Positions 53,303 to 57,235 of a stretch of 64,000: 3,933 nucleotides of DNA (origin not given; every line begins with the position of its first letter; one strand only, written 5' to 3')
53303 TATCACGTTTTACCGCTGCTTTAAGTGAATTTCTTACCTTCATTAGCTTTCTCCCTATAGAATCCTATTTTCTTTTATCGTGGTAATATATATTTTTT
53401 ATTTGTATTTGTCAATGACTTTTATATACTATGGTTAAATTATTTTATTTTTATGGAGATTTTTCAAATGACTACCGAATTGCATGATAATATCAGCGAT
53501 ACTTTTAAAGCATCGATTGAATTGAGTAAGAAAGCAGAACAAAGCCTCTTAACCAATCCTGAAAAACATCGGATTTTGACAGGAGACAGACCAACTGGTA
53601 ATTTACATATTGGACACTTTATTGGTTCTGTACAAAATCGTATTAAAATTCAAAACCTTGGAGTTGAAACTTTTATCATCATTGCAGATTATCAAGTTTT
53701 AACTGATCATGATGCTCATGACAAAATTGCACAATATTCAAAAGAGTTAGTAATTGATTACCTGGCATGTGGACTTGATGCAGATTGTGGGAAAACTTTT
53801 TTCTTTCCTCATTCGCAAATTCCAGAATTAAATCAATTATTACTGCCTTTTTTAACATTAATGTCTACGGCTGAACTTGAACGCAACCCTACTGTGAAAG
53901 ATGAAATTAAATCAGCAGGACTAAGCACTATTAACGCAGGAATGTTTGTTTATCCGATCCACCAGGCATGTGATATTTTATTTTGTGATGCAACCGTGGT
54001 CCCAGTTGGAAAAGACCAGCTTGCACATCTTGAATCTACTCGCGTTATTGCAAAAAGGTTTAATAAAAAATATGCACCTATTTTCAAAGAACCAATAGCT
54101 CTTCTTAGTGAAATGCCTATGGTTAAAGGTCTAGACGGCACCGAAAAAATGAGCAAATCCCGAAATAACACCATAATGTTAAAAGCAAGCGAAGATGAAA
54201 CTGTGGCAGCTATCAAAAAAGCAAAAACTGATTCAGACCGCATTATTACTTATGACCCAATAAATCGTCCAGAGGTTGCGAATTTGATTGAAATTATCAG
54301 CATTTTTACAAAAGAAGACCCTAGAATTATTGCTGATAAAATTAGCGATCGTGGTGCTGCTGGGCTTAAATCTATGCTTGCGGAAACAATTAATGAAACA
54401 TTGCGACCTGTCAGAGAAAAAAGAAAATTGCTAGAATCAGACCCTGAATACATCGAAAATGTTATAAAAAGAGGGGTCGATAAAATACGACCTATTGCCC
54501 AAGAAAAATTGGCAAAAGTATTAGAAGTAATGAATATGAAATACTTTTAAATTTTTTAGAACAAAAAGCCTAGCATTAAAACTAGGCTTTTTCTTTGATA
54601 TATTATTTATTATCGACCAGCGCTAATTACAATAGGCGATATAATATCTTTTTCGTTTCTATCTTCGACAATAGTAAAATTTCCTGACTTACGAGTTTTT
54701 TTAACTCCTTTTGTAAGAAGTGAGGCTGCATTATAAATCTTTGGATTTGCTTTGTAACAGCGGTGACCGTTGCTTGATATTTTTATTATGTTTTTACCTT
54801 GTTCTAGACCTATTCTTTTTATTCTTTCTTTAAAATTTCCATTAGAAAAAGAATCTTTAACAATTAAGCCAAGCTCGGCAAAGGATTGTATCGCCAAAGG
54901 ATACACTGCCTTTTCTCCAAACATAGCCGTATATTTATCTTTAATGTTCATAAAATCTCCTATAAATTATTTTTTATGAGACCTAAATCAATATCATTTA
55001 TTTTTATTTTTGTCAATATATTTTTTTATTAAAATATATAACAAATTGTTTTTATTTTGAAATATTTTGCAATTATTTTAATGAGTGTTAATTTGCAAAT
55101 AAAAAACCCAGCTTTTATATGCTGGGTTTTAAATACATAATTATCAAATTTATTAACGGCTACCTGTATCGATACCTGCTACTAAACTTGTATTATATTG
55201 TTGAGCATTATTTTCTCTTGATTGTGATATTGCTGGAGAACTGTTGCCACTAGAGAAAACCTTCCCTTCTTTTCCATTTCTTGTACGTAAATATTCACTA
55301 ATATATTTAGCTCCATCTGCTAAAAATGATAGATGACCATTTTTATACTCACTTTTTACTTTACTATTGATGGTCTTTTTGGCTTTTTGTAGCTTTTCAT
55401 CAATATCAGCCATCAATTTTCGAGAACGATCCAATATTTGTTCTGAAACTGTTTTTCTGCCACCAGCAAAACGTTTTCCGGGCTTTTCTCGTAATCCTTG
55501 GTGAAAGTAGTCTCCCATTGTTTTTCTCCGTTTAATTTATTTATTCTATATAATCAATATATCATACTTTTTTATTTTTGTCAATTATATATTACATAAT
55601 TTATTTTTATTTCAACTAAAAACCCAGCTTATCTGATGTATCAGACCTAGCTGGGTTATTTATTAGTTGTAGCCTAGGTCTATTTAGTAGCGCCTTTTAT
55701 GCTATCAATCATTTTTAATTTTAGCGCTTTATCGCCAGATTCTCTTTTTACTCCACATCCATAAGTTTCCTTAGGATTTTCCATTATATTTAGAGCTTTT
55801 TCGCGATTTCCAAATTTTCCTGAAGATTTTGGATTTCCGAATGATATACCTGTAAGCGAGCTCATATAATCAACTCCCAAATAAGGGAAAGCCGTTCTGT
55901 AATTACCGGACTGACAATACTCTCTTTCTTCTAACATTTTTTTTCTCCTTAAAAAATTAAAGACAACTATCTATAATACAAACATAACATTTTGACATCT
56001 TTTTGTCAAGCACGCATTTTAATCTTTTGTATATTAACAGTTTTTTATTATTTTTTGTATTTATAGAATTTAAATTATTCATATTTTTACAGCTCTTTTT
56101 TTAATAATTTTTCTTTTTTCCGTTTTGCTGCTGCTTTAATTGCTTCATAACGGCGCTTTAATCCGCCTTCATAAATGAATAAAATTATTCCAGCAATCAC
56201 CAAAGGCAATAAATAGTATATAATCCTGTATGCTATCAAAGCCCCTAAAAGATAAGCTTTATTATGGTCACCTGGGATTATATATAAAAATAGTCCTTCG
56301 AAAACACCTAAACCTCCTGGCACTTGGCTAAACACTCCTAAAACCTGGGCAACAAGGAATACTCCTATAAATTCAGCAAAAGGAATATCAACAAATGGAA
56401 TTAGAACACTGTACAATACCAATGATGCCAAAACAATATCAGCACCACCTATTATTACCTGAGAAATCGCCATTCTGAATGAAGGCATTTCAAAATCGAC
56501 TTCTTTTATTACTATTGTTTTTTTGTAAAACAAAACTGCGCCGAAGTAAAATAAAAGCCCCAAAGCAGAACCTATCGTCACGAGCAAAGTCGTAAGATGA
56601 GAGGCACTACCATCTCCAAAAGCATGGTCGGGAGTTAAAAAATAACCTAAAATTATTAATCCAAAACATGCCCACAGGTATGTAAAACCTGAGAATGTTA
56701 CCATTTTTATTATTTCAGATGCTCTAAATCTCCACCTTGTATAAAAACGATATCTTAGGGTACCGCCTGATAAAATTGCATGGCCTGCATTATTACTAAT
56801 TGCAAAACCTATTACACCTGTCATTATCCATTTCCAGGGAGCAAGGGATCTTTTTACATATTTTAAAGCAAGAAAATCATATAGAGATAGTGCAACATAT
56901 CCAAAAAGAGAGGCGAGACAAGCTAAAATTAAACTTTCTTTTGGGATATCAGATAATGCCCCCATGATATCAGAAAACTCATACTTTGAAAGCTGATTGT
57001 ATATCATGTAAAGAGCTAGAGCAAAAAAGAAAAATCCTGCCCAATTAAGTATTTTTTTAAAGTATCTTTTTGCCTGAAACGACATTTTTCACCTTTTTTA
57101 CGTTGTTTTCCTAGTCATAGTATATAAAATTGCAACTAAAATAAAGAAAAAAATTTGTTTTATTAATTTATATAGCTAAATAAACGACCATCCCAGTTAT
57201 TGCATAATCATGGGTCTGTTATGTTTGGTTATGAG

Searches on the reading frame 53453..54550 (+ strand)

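Call 25: search_protein_families(library=pfam, proteins=[window:53453-54550:+], max_evalue=0.00001)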
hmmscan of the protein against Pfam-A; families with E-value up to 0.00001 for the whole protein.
window:53453-54550:+ (365 aa): 1 family
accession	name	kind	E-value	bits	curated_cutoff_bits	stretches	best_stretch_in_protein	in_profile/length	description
PF00579.31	tRNA-synt_1b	-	2e-55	188.6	21.1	1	37-317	4-291/292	tRNA synthetases class I (W and Y)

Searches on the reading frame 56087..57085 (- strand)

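Call 25: search_protein_families(library=pfam, proteins=[window:56087-57085:-], max_evalue=0.00001)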
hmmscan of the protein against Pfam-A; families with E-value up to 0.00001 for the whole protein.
window:56087-57085:- (332 aa): 1 family
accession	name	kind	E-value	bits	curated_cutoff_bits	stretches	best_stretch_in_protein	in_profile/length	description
PF03706.18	LPG_synthase_TM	-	3.8e-08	33.6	33.4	1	15-297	2-301/302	Lysylphosphatidylglycerol synthase TM region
